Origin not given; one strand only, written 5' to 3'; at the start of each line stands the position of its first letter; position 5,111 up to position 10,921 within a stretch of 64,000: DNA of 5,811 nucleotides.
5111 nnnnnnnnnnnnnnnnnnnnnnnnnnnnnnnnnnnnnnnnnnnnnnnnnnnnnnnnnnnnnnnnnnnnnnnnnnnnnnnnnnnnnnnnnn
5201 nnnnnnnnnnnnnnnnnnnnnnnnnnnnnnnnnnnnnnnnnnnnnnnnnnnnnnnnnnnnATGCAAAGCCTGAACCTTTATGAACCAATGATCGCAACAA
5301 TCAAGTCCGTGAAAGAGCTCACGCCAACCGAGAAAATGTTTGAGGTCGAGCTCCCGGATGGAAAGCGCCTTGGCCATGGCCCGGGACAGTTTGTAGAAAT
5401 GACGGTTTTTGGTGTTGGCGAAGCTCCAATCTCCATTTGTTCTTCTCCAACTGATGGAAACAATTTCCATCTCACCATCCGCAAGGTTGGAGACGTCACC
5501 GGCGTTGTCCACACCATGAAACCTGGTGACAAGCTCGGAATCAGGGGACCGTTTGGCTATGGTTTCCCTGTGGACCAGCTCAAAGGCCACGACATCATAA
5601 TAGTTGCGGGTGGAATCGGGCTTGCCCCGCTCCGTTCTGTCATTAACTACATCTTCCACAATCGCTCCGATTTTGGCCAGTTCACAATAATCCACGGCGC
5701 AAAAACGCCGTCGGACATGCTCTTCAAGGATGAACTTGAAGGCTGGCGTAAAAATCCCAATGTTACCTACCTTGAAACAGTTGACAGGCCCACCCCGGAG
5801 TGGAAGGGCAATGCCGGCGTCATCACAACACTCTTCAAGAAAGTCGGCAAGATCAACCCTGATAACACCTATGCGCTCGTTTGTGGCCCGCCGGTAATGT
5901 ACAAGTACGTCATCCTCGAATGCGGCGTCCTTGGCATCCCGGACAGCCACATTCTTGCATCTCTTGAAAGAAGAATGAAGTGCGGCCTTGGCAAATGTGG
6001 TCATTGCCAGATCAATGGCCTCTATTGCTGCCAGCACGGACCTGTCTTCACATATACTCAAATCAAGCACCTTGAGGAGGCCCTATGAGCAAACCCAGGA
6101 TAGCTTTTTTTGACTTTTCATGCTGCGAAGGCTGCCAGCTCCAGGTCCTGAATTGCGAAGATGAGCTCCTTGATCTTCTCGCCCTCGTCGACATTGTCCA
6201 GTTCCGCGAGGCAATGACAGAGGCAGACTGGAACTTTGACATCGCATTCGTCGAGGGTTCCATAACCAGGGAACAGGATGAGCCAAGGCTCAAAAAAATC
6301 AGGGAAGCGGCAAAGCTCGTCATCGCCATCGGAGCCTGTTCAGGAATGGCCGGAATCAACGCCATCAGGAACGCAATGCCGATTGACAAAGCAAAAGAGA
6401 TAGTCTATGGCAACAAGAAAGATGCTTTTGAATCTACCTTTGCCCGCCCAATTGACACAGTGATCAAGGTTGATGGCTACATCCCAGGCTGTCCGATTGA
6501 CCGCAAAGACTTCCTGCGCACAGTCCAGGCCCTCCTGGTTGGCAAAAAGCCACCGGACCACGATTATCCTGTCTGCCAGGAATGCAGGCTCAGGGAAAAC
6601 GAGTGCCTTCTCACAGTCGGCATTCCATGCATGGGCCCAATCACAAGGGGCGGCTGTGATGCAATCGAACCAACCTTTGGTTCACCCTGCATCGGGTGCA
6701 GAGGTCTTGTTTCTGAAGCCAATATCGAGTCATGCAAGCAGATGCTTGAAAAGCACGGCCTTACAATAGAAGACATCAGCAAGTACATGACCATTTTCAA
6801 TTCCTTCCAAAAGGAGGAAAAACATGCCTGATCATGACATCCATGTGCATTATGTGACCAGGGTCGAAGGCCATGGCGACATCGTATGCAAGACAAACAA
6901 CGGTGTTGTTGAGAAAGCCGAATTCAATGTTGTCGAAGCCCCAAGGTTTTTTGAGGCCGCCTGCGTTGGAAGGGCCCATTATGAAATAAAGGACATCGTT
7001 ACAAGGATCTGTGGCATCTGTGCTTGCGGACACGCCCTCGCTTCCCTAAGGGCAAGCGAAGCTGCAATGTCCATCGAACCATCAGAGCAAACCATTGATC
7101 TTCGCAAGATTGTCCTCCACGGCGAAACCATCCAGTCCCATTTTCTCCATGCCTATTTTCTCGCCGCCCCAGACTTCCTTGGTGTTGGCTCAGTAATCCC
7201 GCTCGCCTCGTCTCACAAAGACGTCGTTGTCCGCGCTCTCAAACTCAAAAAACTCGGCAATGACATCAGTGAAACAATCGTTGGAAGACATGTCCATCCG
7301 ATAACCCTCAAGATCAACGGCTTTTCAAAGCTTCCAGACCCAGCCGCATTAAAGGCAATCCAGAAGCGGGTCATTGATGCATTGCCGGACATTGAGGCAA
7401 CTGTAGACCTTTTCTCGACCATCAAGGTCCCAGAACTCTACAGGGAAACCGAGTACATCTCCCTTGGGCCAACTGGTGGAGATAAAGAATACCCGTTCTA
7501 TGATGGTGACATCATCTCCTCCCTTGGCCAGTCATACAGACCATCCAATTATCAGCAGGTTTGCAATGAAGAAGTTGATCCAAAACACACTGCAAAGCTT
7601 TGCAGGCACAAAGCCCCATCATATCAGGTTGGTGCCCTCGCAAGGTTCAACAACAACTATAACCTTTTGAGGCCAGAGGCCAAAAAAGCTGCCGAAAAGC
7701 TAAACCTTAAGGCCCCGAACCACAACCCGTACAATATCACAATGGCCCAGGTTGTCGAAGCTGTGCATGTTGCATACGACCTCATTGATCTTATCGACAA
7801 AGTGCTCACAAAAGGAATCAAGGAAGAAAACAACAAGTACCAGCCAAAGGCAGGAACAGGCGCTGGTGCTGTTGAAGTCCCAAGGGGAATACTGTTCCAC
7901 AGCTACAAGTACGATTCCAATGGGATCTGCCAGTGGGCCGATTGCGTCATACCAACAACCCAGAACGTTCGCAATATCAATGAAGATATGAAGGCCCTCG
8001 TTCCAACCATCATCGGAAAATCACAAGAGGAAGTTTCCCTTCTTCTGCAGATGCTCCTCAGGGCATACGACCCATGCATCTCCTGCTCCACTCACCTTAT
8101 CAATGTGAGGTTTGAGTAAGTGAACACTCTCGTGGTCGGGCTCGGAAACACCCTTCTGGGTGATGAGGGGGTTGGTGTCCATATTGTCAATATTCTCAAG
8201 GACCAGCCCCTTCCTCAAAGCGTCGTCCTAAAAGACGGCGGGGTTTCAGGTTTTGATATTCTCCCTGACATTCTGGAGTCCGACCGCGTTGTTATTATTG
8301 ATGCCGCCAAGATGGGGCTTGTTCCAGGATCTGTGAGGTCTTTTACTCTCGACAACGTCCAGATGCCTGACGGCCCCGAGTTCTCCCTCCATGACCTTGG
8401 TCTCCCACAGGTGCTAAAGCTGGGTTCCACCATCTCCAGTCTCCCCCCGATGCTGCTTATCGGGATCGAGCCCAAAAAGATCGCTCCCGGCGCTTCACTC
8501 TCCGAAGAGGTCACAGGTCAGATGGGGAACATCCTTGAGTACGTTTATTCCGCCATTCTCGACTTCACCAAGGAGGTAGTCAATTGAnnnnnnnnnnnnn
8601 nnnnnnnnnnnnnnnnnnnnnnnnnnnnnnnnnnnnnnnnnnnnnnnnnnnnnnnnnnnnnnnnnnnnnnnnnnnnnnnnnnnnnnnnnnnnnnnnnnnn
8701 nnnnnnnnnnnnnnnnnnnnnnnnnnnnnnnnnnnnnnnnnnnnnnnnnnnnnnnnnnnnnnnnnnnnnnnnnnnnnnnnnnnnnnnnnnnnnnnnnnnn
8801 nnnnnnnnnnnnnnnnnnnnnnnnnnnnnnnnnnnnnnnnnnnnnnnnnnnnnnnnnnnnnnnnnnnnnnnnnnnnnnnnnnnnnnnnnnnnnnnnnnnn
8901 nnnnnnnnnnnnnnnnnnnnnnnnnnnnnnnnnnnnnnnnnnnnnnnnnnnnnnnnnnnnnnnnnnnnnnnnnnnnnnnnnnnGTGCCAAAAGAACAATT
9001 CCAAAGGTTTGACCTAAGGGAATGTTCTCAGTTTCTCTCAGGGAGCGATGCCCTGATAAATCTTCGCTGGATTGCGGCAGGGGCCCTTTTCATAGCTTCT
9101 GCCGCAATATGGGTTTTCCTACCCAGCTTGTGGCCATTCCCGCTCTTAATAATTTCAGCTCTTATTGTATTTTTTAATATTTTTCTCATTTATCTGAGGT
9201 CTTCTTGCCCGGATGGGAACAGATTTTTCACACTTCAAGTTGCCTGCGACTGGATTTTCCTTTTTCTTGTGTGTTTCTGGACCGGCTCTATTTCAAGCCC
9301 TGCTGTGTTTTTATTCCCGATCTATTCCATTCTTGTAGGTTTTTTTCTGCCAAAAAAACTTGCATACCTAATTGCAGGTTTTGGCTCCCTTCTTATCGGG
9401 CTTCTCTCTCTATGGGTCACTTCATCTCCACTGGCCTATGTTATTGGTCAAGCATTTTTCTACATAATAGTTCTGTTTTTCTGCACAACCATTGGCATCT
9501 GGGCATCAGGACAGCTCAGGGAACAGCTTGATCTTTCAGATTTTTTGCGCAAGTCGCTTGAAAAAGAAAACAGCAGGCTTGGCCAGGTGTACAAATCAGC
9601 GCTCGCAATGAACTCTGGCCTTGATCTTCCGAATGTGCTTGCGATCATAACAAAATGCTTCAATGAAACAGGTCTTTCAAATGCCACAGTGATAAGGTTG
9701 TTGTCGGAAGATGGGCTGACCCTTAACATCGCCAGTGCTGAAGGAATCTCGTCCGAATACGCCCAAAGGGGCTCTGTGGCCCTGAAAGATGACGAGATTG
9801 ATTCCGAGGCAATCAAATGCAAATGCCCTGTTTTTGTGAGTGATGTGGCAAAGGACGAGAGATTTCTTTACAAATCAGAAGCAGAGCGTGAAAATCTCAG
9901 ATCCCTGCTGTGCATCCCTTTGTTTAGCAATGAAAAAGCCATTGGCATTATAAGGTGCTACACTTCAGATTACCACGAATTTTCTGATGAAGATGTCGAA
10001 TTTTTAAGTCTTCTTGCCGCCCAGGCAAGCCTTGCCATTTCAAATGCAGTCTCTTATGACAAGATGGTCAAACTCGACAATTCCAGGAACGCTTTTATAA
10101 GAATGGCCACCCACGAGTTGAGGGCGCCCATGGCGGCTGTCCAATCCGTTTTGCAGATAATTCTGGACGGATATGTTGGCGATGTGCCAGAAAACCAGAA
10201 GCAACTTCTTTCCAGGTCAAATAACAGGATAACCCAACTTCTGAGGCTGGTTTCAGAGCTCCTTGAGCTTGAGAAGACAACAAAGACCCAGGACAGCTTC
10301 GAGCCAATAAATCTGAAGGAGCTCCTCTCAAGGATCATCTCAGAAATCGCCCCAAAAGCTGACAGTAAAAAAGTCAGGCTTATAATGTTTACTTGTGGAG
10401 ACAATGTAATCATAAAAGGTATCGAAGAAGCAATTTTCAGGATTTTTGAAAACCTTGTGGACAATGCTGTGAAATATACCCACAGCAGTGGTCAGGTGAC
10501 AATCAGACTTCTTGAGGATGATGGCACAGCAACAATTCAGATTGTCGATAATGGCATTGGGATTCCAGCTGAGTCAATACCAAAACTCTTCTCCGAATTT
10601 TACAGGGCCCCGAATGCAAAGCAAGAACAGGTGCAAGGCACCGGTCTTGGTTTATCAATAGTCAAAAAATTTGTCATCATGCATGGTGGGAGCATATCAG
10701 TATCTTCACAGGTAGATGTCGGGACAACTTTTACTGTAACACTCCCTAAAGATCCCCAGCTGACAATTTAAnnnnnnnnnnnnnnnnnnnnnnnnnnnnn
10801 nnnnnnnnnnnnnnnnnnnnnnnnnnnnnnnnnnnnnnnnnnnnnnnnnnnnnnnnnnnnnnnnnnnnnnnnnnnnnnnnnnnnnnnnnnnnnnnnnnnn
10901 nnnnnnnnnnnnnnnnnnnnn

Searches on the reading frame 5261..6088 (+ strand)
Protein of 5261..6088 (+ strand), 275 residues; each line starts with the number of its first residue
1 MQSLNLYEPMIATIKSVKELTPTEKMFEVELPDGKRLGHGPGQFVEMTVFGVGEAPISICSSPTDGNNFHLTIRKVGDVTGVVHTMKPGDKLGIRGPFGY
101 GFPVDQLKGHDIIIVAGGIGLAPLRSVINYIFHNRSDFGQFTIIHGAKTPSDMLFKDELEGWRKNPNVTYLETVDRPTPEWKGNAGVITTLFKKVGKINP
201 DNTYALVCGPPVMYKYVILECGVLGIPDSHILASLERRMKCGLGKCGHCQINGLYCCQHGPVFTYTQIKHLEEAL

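Call 20: search_protein_families(library=pfam, proteins=[window:5261-6088:+], max_evalue=0.00001)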
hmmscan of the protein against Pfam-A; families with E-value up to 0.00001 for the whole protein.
window:5261-6088:+ (275 aa): 3 families
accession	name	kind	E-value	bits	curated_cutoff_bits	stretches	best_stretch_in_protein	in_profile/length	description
PF00175.26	NAD_binding_1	-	8.4e-20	71.9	22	1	115-217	2-107/109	Oxidoreductase NAD-binding domain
PF10418.14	DHODB_Fe-S_bind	-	7.9e-10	38.8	23.9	1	236-268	1-40/41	Iron-sulfur cluster binding domain of dihydroorotate dehydrogenase B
PF00970.30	FAD_binding_6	-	8.4e-06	26.5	21.1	0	13-99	3-95/99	Oxidoreductase FAD-binding domain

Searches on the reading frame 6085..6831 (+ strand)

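Call 20: search_protein_families(library=pfam, proteins=[window:6085-6831:+], max_evalue=0.00001)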
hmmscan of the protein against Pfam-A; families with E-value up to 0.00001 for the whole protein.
window:6085-6831:+ (248 aa): 1 family
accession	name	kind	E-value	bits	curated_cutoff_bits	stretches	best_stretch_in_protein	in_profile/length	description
PF01058.29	Oxidored_q6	-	1.1e-23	83.9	27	1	14-150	1-128/128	NADH ubiquinone oxidoreductase, 20 Kd subunit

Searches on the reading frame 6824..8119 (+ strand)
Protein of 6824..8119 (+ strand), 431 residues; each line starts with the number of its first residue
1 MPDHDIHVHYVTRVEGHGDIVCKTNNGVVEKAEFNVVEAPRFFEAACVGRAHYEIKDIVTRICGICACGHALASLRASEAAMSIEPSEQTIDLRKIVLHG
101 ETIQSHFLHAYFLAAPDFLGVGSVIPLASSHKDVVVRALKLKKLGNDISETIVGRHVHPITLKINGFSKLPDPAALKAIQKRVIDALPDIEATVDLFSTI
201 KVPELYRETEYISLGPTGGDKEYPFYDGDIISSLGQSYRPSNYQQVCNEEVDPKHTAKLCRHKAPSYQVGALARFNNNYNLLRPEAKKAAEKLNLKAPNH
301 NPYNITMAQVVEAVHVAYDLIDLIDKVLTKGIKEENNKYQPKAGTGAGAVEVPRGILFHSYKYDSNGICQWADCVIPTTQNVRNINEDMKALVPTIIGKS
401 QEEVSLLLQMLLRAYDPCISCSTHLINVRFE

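Call 20: search_protein_families(library=pfam, proteins=[window:6824-8119:+], max_evalue=0.00001)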
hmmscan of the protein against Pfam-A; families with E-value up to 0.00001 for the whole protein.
window:6824-8119:+ (431 aa): 1 family
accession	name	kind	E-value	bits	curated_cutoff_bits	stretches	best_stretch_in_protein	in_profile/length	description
PF00374.24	NiFeSe_Hases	-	2e-29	103.3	25.8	2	42-125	2-85/508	Nickel-dependent hydrogenase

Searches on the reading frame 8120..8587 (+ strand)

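Call 20: search_protein_families(library=pfam, proteins=[window:8120-8587:+], max_evalue=0.00001)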
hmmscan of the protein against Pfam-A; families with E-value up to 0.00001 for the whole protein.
window:8120-8587:+ (155 aa): 1 family
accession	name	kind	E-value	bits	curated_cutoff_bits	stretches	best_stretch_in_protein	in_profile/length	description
PF01750.23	HycI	-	5.3e-19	68.8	23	1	20-143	1-128/130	Hydrogenase maturation protease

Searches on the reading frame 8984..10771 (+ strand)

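Call 20: search_protein_families(library=pfam, proteins=[window:8984-10771:+], max_evalue=0.00001)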
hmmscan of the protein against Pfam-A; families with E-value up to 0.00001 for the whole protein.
window:8984-10771:+ (595 aa): 5 families
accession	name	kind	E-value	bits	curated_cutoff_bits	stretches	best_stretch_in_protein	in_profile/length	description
PF02518.31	HATPase_c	-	1e-31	110.1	26.4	1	481-590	3-110/111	Histidine kinase-, DNA gyrase B-, and HSP90-like ATPase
PF13185.12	GAF_2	-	6e-15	56.1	28.6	1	215-352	4-135/136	GAF domain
PF01590.32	GAF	-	7.3e-14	52.9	22.4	1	229-352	17-133/133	GAF domain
PF00512.31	HisKA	-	4.6e-12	46.2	26.9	1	368-431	2-62/66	His Kinase A (phospho-acceptor) domain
PF13492.12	GAF_3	-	1.9e-09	38.4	27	1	274-354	47-129/129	GAF domain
